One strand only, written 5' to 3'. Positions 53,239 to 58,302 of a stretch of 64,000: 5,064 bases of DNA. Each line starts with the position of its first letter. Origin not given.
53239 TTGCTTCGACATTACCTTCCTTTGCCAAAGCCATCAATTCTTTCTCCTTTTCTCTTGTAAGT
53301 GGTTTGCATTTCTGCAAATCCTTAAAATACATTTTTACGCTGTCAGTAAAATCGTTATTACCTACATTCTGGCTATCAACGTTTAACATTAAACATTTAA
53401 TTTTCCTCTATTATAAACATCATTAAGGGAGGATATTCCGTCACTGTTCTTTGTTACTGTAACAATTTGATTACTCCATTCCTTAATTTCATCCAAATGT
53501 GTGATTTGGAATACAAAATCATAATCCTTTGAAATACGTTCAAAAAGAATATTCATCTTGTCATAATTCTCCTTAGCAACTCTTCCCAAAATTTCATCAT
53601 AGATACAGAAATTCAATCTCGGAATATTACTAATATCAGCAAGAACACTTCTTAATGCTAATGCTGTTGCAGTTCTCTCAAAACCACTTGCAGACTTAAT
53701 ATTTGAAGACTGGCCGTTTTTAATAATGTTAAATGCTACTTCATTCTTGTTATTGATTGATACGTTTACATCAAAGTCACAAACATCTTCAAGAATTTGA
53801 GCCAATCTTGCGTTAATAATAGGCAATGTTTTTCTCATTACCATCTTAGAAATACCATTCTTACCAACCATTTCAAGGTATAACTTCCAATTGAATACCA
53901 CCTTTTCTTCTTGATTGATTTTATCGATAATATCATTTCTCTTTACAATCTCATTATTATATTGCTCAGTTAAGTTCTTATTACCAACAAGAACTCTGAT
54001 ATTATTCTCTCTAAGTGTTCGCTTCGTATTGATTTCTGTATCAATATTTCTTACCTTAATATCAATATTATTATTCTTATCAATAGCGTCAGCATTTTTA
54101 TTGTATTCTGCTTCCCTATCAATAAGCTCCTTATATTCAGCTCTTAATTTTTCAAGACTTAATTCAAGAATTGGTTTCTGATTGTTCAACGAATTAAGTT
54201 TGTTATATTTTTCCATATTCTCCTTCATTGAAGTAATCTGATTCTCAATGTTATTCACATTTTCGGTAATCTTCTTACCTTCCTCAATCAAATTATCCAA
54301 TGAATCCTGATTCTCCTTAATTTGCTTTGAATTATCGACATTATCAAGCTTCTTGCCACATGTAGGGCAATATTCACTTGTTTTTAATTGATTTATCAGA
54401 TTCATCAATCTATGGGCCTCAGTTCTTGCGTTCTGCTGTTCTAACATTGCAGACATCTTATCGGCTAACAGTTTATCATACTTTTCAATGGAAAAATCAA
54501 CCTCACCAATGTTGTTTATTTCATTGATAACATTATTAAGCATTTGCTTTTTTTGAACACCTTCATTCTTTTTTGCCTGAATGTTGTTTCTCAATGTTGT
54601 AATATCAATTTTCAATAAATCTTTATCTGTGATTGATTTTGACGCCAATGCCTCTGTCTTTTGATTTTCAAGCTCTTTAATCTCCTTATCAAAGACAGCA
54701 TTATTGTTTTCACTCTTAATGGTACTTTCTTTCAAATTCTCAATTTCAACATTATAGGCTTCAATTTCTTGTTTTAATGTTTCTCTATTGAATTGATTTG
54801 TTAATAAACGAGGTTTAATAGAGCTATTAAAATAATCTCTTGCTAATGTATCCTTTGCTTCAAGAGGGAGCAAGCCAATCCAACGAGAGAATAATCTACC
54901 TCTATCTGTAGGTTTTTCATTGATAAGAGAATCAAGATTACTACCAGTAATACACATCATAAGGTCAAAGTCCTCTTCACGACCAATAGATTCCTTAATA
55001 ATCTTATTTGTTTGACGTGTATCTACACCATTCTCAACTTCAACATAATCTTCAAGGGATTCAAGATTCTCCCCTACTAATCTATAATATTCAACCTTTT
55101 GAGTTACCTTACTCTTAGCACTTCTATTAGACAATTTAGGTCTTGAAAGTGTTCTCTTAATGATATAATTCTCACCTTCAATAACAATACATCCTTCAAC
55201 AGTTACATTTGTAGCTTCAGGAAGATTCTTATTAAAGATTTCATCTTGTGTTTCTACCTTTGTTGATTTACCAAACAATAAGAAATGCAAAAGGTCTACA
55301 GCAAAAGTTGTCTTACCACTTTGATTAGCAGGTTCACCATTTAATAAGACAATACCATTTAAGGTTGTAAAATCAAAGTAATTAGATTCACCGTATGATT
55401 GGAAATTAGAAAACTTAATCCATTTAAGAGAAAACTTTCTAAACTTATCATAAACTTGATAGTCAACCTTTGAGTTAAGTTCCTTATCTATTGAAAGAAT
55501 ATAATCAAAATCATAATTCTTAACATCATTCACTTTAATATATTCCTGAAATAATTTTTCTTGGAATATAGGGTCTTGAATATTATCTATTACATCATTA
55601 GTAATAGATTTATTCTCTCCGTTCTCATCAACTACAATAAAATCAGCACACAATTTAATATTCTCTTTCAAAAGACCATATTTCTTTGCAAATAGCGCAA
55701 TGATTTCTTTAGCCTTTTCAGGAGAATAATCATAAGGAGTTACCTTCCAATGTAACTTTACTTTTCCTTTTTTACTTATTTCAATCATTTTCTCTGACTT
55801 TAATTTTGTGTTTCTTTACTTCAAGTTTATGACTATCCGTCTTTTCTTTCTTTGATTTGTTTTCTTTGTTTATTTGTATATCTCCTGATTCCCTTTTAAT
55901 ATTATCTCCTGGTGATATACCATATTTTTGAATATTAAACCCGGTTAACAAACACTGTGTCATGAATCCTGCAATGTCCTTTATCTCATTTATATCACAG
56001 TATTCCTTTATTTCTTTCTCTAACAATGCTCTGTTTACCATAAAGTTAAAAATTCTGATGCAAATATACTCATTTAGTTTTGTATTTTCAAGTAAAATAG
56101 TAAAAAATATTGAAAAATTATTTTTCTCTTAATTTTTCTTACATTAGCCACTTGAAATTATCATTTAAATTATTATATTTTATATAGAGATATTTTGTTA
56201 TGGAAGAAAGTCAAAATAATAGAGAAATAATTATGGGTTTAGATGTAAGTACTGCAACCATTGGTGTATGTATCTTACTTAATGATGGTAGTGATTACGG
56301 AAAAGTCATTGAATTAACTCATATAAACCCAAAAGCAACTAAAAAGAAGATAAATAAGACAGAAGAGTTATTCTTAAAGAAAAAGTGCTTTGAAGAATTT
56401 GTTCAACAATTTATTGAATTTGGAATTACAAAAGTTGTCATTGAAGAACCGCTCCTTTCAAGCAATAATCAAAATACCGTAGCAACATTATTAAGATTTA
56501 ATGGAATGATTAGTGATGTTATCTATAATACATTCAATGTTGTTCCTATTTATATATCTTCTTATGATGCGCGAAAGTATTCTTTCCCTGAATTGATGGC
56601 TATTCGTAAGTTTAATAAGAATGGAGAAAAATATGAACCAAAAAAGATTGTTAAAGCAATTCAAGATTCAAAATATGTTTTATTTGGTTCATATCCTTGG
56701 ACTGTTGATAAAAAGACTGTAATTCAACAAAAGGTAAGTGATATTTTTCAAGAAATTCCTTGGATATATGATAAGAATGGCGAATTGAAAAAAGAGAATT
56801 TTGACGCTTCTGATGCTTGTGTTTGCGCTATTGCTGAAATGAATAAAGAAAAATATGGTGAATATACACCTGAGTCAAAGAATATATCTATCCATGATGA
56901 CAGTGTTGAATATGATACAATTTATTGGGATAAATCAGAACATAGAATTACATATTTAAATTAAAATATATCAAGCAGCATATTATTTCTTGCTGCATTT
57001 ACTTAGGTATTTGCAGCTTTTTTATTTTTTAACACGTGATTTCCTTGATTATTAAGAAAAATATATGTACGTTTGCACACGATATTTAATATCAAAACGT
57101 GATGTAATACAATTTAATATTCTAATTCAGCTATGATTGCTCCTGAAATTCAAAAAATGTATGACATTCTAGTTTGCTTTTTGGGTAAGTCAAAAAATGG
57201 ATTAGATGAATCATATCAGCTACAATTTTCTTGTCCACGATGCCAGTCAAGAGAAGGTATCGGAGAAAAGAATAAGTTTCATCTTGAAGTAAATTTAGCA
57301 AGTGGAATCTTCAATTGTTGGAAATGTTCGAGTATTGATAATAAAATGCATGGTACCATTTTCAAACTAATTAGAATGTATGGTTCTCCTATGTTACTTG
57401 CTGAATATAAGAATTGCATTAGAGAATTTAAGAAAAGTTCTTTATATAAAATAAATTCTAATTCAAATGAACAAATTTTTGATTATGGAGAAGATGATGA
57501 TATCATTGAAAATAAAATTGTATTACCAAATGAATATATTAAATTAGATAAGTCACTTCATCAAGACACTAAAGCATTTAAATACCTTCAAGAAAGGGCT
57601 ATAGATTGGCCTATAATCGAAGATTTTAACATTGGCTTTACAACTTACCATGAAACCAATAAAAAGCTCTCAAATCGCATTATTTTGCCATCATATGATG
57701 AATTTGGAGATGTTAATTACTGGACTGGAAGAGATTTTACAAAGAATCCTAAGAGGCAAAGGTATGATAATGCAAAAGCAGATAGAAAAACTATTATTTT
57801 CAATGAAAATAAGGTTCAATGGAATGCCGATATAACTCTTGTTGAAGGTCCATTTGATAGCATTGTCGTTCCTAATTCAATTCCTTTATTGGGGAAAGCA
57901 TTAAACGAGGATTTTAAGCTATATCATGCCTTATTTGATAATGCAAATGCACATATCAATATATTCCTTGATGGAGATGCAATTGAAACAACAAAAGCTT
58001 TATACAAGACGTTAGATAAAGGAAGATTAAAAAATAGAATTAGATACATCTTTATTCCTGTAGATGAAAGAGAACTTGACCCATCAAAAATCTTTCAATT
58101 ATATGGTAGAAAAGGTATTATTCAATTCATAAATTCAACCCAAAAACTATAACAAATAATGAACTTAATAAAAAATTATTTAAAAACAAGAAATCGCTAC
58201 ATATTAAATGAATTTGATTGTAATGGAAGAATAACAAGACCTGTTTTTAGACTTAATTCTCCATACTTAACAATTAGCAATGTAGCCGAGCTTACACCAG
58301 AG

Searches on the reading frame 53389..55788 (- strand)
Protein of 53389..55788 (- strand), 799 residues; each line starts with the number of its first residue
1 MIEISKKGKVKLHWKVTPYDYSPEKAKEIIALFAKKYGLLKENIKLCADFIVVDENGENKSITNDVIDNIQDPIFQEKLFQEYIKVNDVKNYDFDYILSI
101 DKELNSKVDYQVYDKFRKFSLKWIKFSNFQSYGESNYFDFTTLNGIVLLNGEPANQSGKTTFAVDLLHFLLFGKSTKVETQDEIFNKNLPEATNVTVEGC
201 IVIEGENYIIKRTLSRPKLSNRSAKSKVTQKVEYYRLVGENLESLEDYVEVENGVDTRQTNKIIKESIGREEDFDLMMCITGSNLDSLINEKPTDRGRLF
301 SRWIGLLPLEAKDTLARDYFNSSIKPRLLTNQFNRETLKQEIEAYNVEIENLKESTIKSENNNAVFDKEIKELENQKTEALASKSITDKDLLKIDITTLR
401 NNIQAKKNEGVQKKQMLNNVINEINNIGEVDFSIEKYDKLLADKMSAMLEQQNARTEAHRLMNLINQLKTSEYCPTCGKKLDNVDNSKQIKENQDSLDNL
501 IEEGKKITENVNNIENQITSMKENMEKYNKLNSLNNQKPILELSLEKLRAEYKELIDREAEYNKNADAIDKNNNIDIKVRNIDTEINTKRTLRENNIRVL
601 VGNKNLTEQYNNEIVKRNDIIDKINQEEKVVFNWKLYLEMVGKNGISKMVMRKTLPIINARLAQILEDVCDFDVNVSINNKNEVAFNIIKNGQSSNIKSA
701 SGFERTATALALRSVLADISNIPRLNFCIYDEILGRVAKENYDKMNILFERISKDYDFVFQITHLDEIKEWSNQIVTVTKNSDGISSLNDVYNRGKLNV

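Call 15: search_protein_families(library=phrogs, proteins=[window:53389-55788:-], max_evalue=0.00001)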
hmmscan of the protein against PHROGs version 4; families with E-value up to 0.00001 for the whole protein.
window:53389-55788:- (799 aa): 1 family
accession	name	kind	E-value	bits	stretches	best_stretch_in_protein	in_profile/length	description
phrog_77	-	DNA, RNA and nucleotide metabolism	8.3e-39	134.8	1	78-791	259-957/967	SbcC-like subunit of palindrome specific endonuclease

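Call 34: search_protein_families(library=pfam, proteins=[window:53389-55788:-], max_evalue=0.001)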
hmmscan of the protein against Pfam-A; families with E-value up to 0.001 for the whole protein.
window:53389-55788:- (799 aa): 1 family
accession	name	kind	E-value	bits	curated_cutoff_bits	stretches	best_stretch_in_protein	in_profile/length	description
PF04423.19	Rad50_zn_hook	-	0.00052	20.2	24.3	1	464-502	11-50/52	Rad50 zinc hook motif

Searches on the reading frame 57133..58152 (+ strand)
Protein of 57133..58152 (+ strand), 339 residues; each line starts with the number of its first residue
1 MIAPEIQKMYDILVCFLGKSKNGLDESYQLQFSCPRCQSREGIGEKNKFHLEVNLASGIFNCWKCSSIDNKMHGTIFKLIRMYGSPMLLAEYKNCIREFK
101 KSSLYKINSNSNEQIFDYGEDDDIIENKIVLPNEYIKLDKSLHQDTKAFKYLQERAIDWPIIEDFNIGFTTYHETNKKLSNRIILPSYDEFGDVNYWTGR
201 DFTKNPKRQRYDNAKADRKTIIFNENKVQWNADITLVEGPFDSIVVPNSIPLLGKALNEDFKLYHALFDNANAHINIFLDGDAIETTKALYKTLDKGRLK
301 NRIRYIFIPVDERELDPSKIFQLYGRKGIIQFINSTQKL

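Call 15: search_protein_families(library=phrogs, proteins=[window:57133-58152:+], max_evalue=0.00001)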
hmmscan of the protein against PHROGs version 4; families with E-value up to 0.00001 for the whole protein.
window:57133-58152:+ (339 aa): 1 family
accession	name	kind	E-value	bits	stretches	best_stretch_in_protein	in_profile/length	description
phrog_47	-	DNA, RNA and nucleotide metabolism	2e-30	107.1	1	27-318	48-319/947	DNA primase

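Call 34: search_protein_families(library=pfam, proteins=[window:57133-58152:+], max_evalue=0.001)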
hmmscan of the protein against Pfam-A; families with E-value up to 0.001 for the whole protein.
window:57133-58152:+ (339 aa): 1 family
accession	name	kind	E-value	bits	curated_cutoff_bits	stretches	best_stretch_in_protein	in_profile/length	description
PF08275.17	DNAG_N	-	1.2e-06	29.1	26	0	143-173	7-39/128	DNA primase catalytic core, N-terminal domain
